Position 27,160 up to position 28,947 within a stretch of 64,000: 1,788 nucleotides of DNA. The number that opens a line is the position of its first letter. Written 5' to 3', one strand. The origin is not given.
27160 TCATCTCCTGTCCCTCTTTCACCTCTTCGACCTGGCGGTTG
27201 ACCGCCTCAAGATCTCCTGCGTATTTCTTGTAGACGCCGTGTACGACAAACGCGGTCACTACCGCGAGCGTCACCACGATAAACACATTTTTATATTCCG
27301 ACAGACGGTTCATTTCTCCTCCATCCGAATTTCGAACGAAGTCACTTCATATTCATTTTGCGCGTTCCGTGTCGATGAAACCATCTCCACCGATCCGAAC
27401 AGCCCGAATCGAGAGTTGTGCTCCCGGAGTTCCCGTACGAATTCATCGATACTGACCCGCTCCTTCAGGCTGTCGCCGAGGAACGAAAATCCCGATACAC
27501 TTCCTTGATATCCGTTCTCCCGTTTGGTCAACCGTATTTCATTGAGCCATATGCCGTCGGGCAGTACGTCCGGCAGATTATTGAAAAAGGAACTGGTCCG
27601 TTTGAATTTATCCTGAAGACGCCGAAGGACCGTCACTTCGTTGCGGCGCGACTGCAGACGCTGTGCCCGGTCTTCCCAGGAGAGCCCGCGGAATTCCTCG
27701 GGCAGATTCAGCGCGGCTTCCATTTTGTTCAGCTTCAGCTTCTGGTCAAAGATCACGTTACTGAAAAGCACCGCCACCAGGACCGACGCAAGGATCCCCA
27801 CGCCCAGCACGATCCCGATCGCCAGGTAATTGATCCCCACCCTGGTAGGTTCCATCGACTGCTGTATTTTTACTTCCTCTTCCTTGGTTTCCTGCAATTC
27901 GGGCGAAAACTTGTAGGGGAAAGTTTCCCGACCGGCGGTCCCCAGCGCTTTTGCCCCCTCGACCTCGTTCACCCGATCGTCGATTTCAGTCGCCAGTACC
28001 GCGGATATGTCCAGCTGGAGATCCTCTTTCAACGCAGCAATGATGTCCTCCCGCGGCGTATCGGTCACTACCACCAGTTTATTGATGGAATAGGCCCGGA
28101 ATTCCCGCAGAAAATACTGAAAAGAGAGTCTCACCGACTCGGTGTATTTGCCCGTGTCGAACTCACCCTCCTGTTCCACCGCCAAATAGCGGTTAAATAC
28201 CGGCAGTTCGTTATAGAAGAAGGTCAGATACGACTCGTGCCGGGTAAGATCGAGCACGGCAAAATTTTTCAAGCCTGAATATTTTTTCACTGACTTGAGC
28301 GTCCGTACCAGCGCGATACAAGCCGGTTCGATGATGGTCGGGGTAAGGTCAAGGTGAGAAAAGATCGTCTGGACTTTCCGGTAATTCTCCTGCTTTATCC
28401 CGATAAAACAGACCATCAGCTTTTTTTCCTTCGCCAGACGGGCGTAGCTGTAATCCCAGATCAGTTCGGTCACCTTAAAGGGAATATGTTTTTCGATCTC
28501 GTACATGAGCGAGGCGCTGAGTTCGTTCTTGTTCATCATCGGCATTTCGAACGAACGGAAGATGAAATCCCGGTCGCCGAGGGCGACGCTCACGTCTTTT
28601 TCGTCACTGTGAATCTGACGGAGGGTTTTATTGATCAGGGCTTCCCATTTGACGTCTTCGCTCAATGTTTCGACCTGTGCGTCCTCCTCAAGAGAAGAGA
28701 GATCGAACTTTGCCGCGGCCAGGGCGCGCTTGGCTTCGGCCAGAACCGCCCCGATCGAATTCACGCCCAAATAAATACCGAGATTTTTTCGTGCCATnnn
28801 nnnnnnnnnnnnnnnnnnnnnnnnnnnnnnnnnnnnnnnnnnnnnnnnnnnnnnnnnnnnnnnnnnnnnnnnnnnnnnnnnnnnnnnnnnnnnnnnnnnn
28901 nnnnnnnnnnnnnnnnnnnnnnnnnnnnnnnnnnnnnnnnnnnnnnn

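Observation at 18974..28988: Complete type IV pilus / type II secretion-like machine with non-canonical architecture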

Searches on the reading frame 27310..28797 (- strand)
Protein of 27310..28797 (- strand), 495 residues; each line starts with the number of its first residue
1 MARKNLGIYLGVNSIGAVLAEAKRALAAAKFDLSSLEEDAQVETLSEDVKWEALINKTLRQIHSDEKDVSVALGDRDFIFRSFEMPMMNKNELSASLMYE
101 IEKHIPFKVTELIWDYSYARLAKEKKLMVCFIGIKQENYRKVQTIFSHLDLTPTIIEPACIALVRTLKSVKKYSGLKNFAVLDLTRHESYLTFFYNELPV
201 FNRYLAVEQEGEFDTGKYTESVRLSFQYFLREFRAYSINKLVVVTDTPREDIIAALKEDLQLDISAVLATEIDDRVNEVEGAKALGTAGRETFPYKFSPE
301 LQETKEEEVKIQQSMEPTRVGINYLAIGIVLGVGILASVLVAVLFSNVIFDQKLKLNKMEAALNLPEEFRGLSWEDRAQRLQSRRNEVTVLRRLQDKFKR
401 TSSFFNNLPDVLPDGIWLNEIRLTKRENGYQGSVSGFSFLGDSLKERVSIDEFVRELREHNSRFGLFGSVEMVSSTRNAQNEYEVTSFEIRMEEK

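Call 3: search_protein_families(library=pfam, proteins=[window:27310-28797:-], max_evalue=0.01)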
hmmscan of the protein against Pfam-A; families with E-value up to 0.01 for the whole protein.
window:27310-28797:- (495 aa): 2 families
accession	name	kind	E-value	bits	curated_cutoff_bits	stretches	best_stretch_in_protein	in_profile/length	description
PF11104.14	PilM_2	-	1.3e-07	31.4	27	1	8-203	2-206/340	Type IV pilus assembly protein PilM;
PF05137.18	PilN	-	4.1e-06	27.2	22.8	1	404-492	2-76/78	Fimbrial assembly protein (PilN)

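Call 5: search_protein_families(library=ncbifam, proteins=[window:27310-28797:-], max_evalue=0.01)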
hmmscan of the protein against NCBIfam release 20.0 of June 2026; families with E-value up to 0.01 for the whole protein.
window:27310-28797:- (495 aa): 2 families
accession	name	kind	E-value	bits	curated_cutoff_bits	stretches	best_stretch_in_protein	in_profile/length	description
TIGR01175.1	pilM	subfamily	9.5e-11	41.3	133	1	53-206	55-217/348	type IV pilus assembly protein PilM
NF045709.1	Amuc_1101_fam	equivalog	5e-10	38.8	650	1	22-180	26-180/608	Amuc_1101 family PilM-like pilus complex protein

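Call 8: find_encoding_contigs(protein=window:27310-28797:-, flank=10000, max_places=6)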
Protein window:27310-28797:- (495 aa): no gene with exactly this product is on record in the collection.

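Call 9: find_homologous_proteins(query=window:27310-28797:-)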
Query window:27310-28797:- (495 aa): 68 proteins with E <= 0.001 among 8000 candidates.
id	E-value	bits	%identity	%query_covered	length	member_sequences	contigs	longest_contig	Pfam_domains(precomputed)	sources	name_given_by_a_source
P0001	0.0e+0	1080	100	100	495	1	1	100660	PF05137.19,PF11104.15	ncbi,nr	ncbi:MAG: hypothetical protein GF333_06270 [Candidatus Omnitrophica bacterium]|nr:hypothetical prote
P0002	4.4e-133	463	44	99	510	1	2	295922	PF11104.15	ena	-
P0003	2.2e-130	454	42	99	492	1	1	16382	PF11104.15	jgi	jgi:hypothetical protein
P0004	3.4e-130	453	44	99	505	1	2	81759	PF11104.15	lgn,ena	-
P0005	4.7e-128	446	42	100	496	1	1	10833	PF11104.15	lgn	-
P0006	7.0e-128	445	45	99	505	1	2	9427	PF11104.15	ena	-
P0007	4.3e-124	433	41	100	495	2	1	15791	PF11104.15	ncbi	-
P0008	3.0e-123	430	40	100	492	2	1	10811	PF11104.15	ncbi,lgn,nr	ncbi:MAG: hypothetical protein PHV55_02995 [Candidatus Omnitrophica bacterium]|nr:hypothetical prote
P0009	2.7e-122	427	41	100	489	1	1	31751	PF11104.15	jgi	jgi:hypothetical protein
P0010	3.1e-121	424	41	100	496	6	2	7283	PF11104.15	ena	-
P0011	3.1e-121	424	40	100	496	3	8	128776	PF11104.15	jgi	-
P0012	1.3e-120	422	40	100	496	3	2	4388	PF11104.15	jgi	-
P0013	1.8e-120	421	40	100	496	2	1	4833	PF11104.15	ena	-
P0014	4.5e-120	420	40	100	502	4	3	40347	PF11104.15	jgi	jgi:hypothetical protein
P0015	6.1e-120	419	40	100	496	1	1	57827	PF11104.15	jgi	-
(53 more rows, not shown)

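Call 15: find_related_loci(query=A1, collection=genome_contigs, flank=10000)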
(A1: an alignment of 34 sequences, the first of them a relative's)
Query A1 (495 aa) in genome_contigs; peptide patterns used: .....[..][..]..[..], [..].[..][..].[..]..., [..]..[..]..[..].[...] (x = any residue, [..] = any of these).
187 stretches matched a pattern; 80 encode a relative of the query (tblastn E <= 1e-3); 79 distinct loci.
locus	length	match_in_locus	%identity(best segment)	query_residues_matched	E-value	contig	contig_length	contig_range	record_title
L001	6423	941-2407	44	1-492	2e-134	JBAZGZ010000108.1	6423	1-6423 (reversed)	MAG: Candidatus Omnitrophota bacterium isolate SO_2017_LW3_58 NODE_42658_length_6423_cov_0.837675_LW162_2017, whole geno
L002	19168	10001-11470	44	1-493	4e-134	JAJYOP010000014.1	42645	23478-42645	MAG: bacterium isolate DBS2-5.bin57 NODE_622_length_42645_cov_4.125617, whole genome shotgun sequence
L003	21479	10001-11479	42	1-493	4e-133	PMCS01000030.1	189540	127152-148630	MAG: Candidatus Omnitrophota bacterium isolate fen_1318 73.20120700_E3M.124_contig_1445, whole genome shotgun sequence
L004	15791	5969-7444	41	4-494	7e-131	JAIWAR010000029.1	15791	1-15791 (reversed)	MAG: Methanosarcinales archaeon isolate SFP3_US_05_3 NODE_941_length_15791_cov_3.839888, whole genome shotgun sequence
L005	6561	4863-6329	43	1-492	3e-130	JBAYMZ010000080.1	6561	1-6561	MAG: Candidatus Omnitrophota bacterium isolate SO_2016_LW1_52 scaffold17657_LW64-88_2016, whole genome shotgun sequence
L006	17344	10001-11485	40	1-495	2e-127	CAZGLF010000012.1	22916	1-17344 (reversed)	MAG TPA_asm: uncultured Planctomycetia bacterium isolate SRP141376_co2_388 genome assembly, contig: NODE_4689_length_229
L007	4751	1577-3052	42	3-492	7e-127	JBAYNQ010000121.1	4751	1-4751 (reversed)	MAG: Candidatus Omnitrophota bacterium isolate SO_2016_LW1_69 scaffold30895_LW64-88_2016, whole genome shotgun sequence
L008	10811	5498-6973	40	1-493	5e-124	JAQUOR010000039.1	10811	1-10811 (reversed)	MAG: Candidatus Omnitrophota bacterium isolate STD1_205 NODE_17150_length_10811_cov_3.666511_Sandtown_D1, whole genome s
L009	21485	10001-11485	40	1-494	4e-124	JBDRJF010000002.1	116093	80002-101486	MAG: Candidatus Omnitrophota bacterium isolate MEGAHIT-group-1.630 k141_13255484, whole genome shotgun sequence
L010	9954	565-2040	41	3-492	1e-123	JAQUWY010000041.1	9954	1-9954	MAG: Candidatus Omnitrophota bacterium isolate STD2_200 NODE_26987_length_9954_cov_4.909433_Sandtown_D2, whole genome sh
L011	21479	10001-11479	41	1-492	1e-123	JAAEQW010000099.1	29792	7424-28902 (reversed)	MAG: Candidatus Omnitrophota bacterium isolate Gpa_28 GpaG_CONTIG1185810, whole genome shotgun sequence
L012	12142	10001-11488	40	1-494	7e-123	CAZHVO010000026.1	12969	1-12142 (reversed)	MAG TPA_asm: uncultured Planctomycetia bacterium isolate SRP178699_co2_518 genome assembly, contig: NODE_4301_length_129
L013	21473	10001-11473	41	1-493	4e-123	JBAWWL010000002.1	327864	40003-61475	MAG: Candidatus Omnitrophota bacterium isolate ELA036 MAG036_2, whole genome shotgun sequence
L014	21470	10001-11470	39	6-494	8e-123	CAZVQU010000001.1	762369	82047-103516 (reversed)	MAG TPA_asm: uncultured Planctomycetia bacterium isolate SRP167671_co3_96 genome assembly, contig: NODE_2_length_762369_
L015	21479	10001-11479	41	4-493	3e-122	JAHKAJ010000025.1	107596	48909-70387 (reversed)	MAG: Candidatus Omnitrophota bacterium isolate Undefined_mixed_planktonic.mb.33 Undefined_mixed_pl.mb.33_k141_978427, wh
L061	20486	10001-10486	26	50-203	2e-11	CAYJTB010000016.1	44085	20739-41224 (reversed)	MAG TPA_asm: uncultured bacterium isolate ERP125453_co1_402 genome assembly, contig: NODE_624_length_44085_cov_8.443470,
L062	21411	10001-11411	25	59-488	5e-11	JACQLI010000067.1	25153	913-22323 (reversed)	MAG: Candidatus Omnitrophota bacterium isolate NC_groundwater_1199_Ag_S-0.1um_47_39 S_p1_S3_coassembly_k141_1868641, who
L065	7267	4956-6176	22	51-454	5e-8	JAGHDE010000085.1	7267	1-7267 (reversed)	MAG: Proteobacteria bacterium isolate AUK300 PB_MBMC_254_c_000000000166, whole genome shotgun sequence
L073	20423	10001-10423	21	69-207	6e-5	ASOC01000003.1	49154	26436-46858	Candidatus Omnitrophus fodinae SCGC AAA011-A17 A11A17DRAFT_contig_2_0.3_C, whole genome shotgun sequence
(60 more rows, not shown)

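Call 23: search_solved_structures(query=A1, max_evalue=1, show_alignments=2)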
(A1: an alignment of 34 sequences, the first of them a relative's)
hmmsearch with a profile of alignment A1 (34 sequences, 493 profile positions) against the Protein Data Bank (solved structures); distinct sequences matched with E-value up to 1: 5.
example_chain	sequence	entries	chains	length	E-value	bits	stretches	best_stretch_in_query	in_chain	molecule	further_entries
3jc8_Ma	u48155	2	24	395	1.1e-10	44.5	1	55-162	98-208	Type IV pilus biogenesis protein PilM | PilM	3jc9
2ych_A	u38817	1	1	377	2e-08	36.9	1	56-211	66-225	COMPETENCE PROTEIN PILM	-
5eox_A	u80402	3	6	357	0.0077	18.5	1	57-156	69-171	Type 4 fimbrial biogenesis protein PilM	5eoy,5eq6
5eou_A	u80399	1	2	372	0.0083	18.4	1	57-156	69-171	Type 4 fimbrial biogenesis protein PilM,Type 4 fimbrial biogenesis protein PilN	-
3jc8_Na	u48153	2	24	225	0.029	16.6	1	319-446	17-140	PilN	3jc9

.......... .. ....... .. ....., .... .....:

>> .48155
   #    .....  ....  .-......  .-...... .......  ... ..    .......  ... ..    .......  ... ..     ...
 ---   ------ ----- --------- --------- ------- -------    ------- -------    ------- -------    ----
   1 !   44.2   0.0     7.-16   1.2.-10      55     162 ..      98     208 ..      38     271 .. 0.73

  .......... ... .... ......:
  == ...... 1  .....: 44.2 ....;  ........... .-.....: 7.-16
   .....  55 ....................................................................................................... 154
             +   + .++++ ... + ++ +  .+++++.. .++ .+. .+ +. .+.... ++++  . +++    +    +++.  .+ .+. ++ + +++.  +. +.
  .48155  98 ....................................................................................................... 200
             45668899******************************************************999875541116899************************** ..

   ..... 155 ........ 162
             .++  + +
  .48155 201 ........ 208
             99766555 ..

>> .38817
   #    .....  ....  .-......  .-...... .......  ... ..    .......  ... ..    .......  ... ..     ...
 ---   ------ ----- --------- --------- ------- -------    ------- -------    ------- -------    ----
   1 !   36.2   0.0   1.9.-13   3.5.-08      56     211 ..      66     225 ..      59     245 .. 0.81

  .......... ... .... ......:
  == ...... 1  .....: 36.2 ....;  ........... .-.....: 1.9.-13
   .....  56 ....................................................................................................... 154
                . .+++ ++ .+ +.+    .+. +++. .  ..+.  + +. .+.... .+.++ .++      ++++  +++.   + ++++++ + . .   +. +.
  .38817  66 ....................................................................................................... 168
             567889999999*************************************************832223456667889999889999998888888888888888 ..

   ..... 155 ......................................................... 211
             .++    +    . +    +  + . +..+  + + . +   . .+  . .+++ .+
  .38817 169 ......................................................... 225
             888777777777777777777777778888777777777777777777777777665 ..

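Call 37: search_protein_families(library=pfam, proteins=[L065:4800-6242:+, L065:6252-6863:+, L065:3727-4800:+, L009:7985-8806:+, L009:8784-9635:+, L062:9623-10858:+, L062:10869-11432:+, L062:11426-12043:+, L062:12043-12429:+, L062:7331-8530:+], max_evalue=0.001)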
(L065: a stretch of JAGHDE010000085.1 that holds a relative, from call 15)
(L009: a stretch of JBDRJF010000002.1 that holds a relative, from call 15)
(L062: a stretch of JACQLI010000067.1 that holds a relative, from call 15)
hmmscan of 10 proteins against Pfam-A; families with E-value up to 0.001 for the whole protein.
L065:4800-6242:+ (481 aa): 3 families
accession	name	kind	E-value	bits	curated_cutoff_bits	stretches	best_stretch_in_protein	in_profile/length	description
PF11104.14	PilM_2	-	1.7e-14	54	27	1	56-222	50-221/340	Type IV pilus assembly protein PilM;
PF05137.18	PilN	-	7.3e-13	48.8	22.8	1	407-478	2-78/78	Fimbrial assembly protein (PilN)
PF05134.19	T2SSL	-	0.00067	19.6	25.5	0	67-156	45-128/231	Type II secretion system (T2SS), protein L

L065:6252-6863:+ (204 aa): 2 families
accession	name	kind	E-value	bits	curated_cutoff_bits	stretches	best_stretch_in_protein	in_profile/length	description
PF10741.14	T2SSM_b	-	1.3e-12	48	21.7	1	89-190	3-109/111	Type II secretion system (T2SS), protein M subtype b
PF04350.18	PilO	-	0.00019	22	22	1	61-184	8-134/145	Pilus assembly protein, PilO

L065:3727-4800:+ (358 aa): 3 families
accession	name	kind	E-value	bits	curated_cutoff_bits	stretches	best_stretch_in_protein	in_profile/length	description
PF21687.3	T2SSK_1st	-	1.2e-18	68.2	26.2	1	119-199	14-94/107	Type II secretion system (T2SS), protein K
PF12836.13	HHH_3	-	4.4e-12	46.4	27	1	231-286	4-62/65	Helix-hairpin-helix motif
PF03934.19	T2SSK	-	4.8e-06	27.3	24.2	0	233-272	1-41/63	Type II secretion system (T2SS), protein K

L009:7985-8806:+ (274 aa): 2 families
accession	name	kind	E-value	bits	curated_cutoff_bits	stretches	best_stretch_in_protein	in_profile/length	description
PF21948.1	LplA-B_cat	-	8.6e-31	107.9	27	1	14-227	1-199/200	Lipoyl protein ligase A/B catalytic domain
PF03099.24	BPL_LplA_LipB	-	9.1e-11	42.2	21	1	62-180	23-128/133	Biotin/lipoate A/B protein ligase family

L009:8784-9635:+ (284 aa): 2 families
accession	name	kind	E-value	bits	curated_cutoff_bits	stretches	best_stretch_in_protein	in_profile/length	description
PF04055.27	Radical_SAM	-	1.6e-21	77.6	29.5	1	58-218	1-163/166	Radical SAM superfamily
PF16881.10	LIAS_N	-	1.5e-06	29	27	1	7-43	59-96/96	N-terminal domain of lipoyl synthase of Radical_SAM family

L062:9623-10858:+ (412 aa): 1 family
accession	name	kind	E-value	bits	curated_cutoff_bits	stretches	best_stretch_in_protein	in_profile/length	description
PF11104.14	PilM_2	-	1.7e-36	126.3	27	1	99-412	23-338/340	Type IV pilus assembly protein PilM;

L062:10869-11432:+ (188 aa): 0 families

L062:11426-12043:+ (206 aa): 1 family
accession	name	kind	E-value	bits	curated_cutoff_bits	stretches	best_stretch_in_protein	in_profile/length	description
PF04350.18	PilO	-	4.3e-09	37.1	22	1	57-198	4-138/145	Pilus assembly protein, PilO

L062:12043-12429:+ (129 aa): 0 families

L062:7331-8530:+ (400 aa): 3 families
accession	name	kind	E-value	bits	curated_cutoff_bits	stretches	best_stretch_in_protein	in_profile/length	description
PF02518.31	HATPase_c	-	5.3e-21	75.6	26.4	1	296-399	2-109/111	Histidine kinase-, DNA gyrase B-, and HSP90-like ATPase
PF00512.31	HisKA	-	1.7e-11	44.5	26.9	1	185-248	3-63/66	His Kinase A (phospho-acceptor) domain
PF25323.1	6TM_PilS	-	8.1e-05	22.8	27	1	10-134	22-150/189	PilS-like transmembrane domain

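Call 38: predict_structure(alignment_id=A1)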
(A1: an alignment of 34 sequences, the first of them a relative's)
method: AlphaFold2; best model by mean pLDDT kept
length: 495 residues; sequences in the alignment: 34
mean_pLDDT: 87.7   pTM: 0.62
mean pLDDT of the five models: 87.7, 86.9, 86.5, 86.3, 85.9
residues with pLDDT >= 90: 257; 70-90: 207; 50-70: 30; < 50: 1
segments of 3 or more residues with pLDDT < 50: none
pLDDT, mean of each block of 10 residues (from residue 1): 89 94 93 80 77 93 93 94 89 84 82 92 87 94 94 95 95 93 92 95 83 87 95 89 93 92 94 94 96 88 75 57 75 90 87 84 80 86 89 78 84 90 85 92 91 88 73 90 90 84
secondary structure, 60 per line:
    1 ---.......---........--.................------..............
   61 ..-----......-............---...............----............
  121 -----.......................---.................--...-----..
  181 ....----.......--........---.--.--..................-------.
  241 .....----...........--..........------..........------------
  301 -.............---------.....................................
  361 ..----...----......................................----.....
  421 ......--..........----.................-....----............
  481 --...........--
elements in order: E4-10 E14-21 E24-32 H33-40 H47-62 E68-73 E78-86 H90-104 E112-120 E126-135 H136-148 E152-158 H159-168 E179-184 E189-195 E198-205 H215-232 E240-245 H250-260 E263-268 H269-272 H279-288 H304-314 H324-362 H374-411 E416-426 E429-438 H443-459 H461-464 E469-480 E483-493
